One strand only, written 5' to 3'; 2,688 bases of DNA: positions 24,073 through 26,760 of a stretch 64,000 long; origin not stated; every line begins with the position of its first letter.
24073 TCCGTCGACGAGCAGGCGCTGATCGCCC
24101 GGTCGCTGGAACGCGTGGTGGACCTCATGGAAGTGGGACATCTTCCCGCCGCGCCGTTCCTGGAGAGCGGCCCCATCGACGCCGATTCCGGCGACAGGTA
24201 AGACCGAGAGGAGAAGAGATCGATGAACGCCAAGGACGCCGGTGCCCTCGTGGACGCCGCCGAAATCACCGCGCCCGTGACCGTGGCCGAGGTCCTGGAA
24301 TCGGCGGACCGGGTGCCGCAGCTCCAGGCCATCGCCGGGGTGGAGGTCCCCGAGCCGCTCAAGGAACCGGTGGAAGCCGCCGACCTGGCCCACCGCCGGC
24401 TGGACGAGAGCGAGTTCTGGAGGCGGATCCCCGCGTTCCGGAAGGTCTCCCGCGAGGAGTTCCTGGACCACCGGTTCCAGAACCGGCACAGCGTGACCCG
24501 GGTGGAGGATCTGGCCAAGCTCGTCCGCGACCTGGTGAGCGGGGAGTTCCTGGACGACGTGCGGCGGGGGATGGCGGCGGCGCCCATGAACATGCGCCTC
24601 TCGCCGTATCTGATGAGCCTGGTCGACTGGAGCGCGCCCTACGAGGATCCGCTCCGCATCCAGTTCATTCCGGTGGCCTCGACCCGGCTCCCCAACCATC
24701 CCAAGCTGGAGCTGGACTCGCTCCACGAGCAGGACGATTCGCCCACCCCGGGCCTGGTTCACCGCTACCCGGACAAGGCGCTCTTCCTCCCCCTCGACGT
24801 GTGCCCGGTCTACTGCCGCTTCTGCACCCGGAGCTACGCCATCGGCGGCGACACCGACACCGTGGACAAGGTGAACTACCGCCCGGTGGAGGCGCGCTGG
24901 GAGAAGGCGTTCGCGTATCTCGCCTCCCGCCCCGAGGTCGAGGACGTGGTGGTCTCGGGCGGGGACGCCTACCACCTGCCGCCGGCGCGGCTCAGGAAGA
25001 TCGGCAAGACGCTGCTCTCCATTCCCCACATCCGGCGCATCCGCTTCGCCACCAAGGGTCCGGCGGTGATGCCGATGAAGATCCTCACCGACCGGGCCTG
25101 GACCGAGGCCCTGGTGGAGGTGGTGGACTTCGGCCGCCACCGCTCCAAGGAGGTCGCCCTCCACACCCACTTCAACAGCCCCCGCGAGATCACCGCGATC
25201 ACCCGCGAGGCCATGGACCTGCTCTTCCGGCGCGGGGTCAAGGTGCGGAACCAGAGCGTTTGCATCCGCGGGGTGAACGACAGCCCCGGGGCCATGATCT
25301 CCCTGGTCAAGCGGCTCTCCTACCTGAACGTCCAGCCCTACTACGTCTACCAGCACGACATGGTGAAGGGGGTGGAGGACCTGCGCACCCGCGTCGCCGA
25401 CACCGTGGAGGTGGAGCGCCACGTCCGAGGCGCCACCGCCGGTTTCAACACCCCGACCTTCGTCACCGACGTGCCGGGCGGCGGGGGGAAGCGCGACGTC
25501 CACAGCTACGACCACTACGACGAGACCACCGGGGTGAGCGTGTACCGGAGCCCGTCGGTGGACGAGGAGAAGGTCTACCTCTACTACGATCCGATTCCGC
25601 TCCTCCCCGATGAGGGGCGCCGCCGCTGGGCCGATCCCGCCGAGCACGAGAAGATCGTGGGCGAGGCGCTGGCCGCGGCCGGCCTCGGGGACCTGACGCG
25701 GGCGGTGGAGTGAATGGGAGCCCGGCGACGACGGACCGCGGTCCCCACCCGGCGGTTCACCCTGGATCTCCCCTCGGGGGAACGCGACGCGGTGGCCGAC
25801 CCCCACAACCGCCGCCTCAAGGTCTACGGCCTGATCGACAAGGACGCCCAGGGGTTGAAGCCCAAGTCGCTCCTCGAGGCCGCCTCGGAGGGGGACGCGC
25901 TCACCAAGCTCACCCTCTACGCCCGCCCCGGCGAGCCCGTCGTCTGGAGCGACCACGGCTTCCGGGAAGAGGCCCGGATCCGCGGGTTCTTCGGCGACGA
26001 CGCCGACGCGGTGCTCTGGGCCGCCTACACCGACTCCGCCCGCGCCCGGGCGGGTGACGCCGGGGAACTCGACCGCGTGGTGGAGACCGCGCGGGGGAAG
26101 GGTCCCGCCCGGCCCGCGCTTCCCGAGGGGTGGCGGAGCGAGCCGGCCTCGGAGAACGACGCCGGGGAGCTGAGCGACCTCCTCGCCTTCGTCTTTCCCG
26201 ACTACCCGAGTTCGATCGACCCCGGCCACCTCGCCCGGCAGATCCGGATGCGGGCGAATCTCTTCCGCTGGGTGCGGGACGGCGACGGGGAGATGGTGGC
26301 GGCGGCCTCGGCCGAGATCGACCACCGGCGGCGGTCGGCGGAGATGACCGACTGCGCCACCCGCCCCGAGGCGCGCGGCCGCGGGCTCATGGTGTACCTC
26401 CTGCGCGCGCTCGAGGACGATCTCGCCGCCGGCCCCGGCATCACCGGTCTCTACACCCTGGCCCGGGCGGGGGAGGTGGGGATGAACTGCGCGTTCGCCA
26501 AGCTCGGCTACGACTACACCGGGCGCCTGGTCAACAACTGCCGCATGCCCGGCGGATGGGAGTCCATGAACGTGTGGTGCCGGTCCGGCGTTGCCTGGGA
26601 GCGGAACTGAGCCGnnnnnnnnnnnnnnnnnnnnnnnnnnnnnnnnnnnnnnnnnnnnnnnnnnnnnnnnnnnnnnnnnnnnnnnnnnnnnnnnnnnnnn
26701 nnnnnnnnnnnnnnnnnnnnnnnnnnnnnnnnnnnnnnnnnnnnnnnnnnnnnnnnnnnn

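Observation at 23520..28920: marR-ablA-ablB cluster with adjacent amino-acid ABC importer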

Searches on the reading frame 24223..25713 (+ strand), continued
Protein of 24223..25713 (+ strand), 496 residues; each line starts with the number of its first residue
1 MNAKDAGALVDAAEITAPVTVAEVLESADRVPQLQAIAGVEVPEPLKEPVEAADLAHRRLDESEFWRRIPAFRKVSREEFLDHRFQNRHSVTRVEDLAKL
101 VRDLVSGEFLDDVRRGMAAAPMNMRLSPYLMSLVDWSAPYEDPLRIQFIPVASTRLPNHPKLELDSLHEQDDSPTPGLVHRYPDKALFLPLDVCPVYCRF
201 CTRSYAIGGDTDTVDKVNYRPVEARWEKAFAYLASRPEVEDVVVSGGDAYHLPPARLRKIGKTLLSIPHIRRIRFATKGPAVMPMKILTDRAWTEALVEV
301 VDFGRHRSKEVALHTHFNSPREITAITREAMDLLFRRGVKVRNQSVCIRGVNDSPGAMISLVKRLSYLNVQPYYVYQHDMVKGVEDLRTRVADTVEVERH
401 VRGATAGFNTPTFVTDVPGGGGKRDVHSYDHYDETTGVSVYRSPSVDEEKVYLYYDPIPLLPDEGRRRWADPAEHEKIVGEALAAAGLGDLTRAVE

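Call 54: predict_structure(alignment_id=A1)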
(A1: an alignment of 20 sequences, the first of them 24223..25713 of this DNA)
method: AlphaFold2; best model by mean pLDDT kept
length: 496 residues; sequences in the alignment: 20
mean_pLDDT: 77.0   pTM: 0.76
mean pLDDT of the five models: 77.0, 74.1, 72.1, 71.2, 69.5
residues with pLDDT >= 90: 144; 70-90: 207; 50-70: 91; < 50: 54
segments of 3 or more residues with pLDDT < 50: 1-15, 162-171, 202-218, 378-383, 418-421
pLDDT, mean of each block of 10 residues (from residue 1): 31 56 79 86 72 69 84 93 89 88 93 83 77 91 83 68 44 65 76 57 41 47 84 90 74 90 97 80 87 96 97 86 88 93 70 77 83 58 58 80 60 58 68 92 71 84 95 95 91 75
secondary structure, 60 per line:
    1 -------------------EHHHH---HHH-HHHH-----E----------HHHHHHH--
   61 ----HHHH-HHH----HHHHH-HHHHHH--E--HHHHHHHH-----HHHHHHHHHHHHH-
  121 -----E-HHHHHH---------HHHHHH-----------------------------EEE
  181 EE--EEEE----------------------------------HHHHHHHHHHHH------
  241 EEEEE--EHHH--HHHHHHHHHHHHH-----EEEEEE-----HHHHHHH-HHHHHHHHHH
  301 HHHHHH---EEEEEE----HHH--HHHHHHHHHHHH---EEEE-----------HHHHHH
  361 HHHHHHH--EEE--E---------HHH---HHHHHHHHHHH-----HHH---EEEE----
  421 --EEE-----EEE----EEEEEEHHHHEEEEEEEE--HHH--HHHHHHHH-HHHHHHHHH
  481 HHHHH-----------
elements in order: H21-24 H32-35 H52-58 H65-68 H77-81 H83-88 H94-101 H107-119 H128-133 H143-148 E178-182 E185-188 H223-234 E241-245 H254-266 E272-277 H283-289 H291-306 E310-315 H325-336 E340-343 H355-367 E370-372 H391-401 E413-416 E423-425 E431-433 E438-443 H444-447 E448-455 H463-470 H472-485

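Call 56: fold_search(model_id=the predicted structure, library=pdb)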
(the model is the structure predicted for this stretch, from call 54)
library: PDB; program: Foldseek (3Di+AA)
matches with E <= 10: 1553; with E <= 0.001: 2
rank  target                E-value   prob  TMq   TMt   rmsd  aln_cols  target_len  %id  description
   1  2a5h_B                5.8e-24  1.00  0.58  0.70  10.8       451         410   33  2.1 Angstrom X-ray crystal structure of lysine-2,3-aminomutase from Clostridium subterminale SB4, with Michaelis analo (released 2005-10-04)
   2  2a5h_A                4.6e-23  1.00  0.59  0.70  10.8       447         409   34  2.1 Angstrom X-ray crystal structure of lysine-2,3-aminomutase from Clostridium subterminale SB4, with Michaelis analo (released 2005-10-04)
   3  7khs_B                5.7e-03  0.99  0.25  0.28   6.3       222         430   13  OgOGA IN COMPLEX WITH LIGAND 55 (released 2020-12-02)
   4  5fep                  7.1e-03  0.91  0.20  0.25   8.5       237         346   13  HydE from T. maritima in complex with (2R,4R)-MeTDA (released 2016-04-06)
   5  3cix                  9.4e-03  0.89  0.20  0.25   8.4       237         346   13  X-RAY structure of the [FeFe]-hydrogenase maturase HydE from thermotoga maritima in complex with thiocyanate (released 2008-04-08)
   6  5few                  1.2e-02  0.72  0.20  0.25  11.1       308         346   11  HydE from T. maritima in complex with S-adenosyl-L-cysteine (final product) (released 2016-04-06)
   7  7qbv_D                1.2e-02  0.93  0.24  0.28   9.9       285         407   13  B12-dependent radical SAM methyltransferase, Mmp10 with [4Fe-4S] cluster, cobalamin, and S-adenosyl-L-homocysteine bou (released 2022-02-02)
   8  7o1o                  1.2e-02  0.84  0.19  0.24   9.3       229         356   13  Complex-B bound [FeFe]-hydrogenase maturase HydE fromT. Maritima (Auxiliary cluster deleted variant) (released 2021-05-26)
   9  7ou6_AAA              1.3e-02  0.93  0.24  0.26   6.6       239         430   12  Human O-GlcNAc hydrolase in complex with DNJNAc-thiazolidines (released 2022-04-13)
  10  1rqb                  1.4e-02  0.99  0.25  0.26   5.3       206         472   13  Propionibacterium shermanii transcarboxylase 5S subunit (released 2004-09-07)
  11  3rfa_A                1.4e-02  0.99  0.30  0.42   6.1       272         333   15  X-ray structure of RlmN from Escherichia coli in complex with S-adenosylmethionine (released 2011-05-11)
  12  1u5j                  1.4e-02  0.98  0.24  0.25   5.7       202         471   12  Propionibacterium shermanii transcarboxylase 5S subunit, Met186Ile (released 2004-09-07)
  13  8qmk                  1.5e-02  0.97  0.29  0.38   6.4       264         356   14  Enzymatically-produced complex-B bound TmHydE structure (released 2023-11-22)
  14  3cb8_A                1.8e-02  0.99  0.29  0.53   6.8       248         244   17  4Fe-4S-Pyruvate formate-lyase activating enzyme in complex with AdoMet and a peptide substrate (released 2008-10-28)
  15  3mp5_C                2.0e-02  0.84  0.22  0.32   7.7       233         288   11  Crystal Structure of Human Lyase R41M in complex with HMG-CoA (released 2010-06-16)
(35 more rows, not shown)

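Call 72: search_protein_families(library=pfam, proteins=[L059:2731-4296:+, L059:4333-6054:+, L059:4366-6078:-, L059:9543-10112:+, L059:10633-11496:+, L059:11866-12360:+, L059:12357-13004:+], max_evalue=0.0001)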
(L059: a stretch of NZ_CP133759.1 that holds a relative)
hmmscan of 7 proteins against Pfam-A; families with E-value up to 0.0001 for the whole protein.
L059:2731-4296:+ (521 aa): 0 families

L059:4333-6054:+ (573 aa): 0 families

L059:4366-6078:- (570 aa): 1 family
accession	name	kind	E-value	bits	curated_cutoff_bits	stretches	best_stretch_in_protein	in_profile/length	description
PF04087.19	DUF389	-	1.4e-38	132.5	23.9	1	93-228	1-137/137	Domain of unknown function (DUF389)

L059:9543-10112:+ (189 aa): 1 family
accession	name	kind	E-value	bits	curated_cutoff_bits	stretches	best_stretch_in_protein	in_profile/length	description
PF25212.1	HVO_A0114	-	2.8e-26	91.5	27.6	1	101-179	2-84/84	HVO_A0114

L059:10633-11496:+ (287 aa): 1 family
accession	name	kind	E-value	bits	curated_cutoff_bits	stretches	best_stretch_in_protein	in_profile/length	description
PF14384.12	BrnA_antitoxin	-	4.2e-16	59.5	26.1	1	228-271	24-68/68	BrnA antitoxin of type II toxin-antitoxin system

L059:11866-12360:+ (164 aa): 1 family
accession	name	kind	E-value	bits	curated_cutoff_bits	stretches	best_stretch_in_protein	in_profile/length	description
PF04542.20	Sigma70_r2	-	8.2e-08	32.4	24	1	13-67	6-63/71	Sigma-70 region 2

L059:12357-13004:+ (215 aa): 0 families

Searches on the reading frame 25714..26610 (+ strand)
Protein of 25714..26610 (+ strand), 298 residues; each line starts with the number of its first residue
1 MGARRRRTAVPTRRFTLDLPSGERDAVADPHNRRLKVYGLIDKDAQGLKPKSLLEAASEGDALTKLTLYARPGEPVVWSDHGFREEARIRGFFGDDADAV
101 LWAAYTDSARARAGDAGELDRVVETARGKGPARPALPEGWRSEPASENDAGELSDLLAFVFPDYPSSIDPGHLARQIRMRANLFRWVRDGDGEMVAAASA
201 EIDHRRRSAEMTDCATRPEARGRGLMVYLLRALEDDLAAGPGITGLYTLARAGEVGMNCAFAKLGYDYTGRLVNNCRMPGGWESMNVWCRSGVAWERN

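Call 3: search_protein_families(library=ncbifam, proteins=[window:25714-26610:+], max_evalue=0.001)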
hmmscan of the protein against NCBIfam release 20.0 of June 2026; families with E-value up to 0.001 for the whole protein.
window:25714-26610:+ (298 aa): 1 family
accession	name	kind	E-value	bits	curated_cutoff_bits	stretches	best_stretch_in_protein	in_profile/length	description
TIGR03827.1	GNAT_ablB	equivalog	7.1e-62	209.3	205.1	1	28-290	6-264/266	putative beta-lysine N-acetyltransferase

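Call 4: search_protein_families(library=pfam, proteins=[window:25714-26610:+], max_evalue=0.001)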
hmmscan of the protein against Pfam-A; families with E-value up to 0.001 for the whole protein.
window:25714-26610:+ (298 aa): 1 family
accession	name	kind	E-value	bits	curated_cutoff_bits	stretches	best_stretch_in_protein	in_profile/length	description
PF00583.31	Acetyltransf_1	-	3.8e-08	34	20.7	1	172-266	22-116/116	Acetyltransferase (GNAT) family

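Call 7: search_solved_structures(query=window:25714-26610:+, max_evalue=1, show_alignments=1)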
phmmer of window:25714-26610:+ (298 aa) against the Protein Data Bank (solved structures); distinct sequences matched with E-value up to 1: 4.
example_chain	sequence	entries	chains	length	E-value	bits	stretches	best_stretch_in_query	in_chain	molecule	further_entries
1ghe_A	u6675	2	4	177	0.062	15.9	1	181-281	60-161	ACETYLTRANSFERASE | TABTOXIN RESISTANCE PROTEIN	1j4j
2pdo_A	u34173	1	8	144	0.38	13.3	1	174-242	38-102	Acetyltransferase ypeA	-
3wr7_A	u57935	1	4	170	0.6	12.6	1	184-282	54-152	Spermidine N1-acetyltransferase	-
6cy6_A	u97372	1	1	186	0.76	12.3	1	184-282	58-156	Spermidine N(1)-acetyltransferase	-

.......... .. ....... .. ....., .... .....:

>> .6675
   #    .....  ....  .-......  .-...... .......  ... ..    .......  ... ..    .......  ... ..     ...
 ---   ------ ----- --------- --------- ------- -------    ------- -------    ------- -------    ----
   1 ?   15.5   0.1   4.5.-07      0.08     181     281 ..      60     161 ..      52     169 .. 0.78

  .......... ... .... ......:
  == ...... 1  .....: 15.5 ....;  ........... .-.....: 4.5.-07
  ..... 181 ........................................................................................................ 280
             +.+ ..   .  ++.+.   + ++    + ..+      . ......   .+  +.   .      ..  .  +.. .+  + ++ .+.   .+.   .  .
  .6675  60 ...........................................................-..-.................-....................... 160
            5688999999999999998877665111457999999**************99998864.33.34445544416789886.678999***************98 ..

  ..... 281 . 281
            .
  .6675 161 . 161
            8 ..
